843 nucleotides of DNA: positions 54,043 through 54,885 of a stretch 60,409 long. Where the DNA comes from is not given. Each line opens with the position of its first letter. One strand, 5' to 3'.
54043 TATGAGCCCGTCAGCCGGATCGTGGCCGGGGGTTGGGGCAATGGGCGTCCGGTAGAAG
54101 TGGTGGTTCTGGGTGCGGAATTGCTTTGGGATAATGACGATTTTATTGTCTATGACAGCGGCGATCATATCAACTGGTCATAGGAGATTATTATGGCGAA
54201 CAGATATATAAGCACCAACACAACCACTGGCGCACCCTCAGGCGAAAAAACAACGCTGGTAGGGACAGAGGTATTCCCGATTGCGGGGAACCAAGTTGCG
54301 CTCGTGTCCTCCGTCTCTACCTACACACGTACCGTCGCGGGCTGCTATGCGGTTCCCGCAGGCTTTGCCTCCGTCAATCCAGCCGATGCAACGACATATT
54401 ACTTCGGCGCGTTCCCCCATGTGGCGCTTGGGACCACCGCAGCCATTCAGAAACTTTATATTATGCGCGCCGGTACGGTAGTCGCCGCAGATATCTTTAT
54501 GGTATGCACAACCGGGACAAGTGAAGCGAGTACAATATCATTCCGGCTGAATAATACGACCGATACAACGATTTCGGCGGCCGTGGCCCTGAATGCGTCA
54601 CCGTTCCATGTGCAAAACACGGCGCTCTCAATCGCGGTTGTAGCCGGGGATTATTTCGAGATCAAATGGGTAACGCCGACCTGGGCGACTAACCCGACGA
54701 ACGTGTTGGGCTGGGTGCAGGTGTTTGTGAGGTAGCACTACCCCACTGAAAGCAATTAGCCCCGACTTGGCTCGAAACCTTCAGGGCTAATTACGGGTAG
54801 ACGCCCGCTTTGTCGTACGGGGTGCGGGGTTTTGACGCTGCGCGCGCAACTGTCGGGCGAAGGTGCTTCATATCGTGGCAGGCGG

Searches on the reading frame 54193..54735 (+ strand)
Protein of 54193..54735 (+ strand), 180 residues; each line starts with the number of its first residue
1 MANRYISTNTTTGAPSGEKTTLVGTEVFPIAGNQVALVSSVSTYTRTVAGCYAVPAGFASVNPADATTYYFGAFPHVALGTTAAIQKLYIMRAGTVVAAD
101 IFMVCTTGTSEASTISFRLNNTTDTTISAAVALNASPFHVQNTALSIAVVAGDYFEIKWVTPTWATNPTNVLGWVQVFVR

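Call 65: find_encoding_contigs(protein=window:54193-54735:+, flank=7000, max_places=8)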
Protein window:54193-54735:+ (180 aa): 2 contigs read that carry it; 2 places shown.
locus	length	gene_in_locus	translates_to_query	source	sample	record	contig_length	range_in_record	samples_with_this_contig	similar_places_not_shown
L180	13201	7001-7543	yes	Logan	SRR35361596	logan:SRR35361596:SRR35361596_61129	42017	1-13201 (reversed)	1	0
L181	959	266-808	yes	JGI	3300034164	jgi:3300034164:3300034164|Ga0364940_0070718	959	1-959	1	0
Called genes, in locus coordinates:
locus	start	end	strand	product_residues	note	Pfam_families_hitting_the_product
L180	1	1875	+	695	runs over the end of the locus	-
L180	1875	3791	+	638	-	PF22768:SPP1_Dit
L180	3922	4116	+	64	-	-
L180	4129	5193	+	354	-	-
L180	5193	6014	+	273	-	-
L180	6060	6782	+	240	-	-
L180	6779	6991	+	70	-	-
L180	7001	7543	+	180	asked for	-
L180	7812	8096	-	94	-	-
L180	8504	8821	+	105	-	-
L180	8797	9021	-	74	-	-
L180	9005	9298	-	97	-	-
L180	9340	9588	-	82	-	-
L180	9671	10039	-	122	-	-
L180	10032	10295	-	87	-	-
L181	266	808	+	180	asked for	-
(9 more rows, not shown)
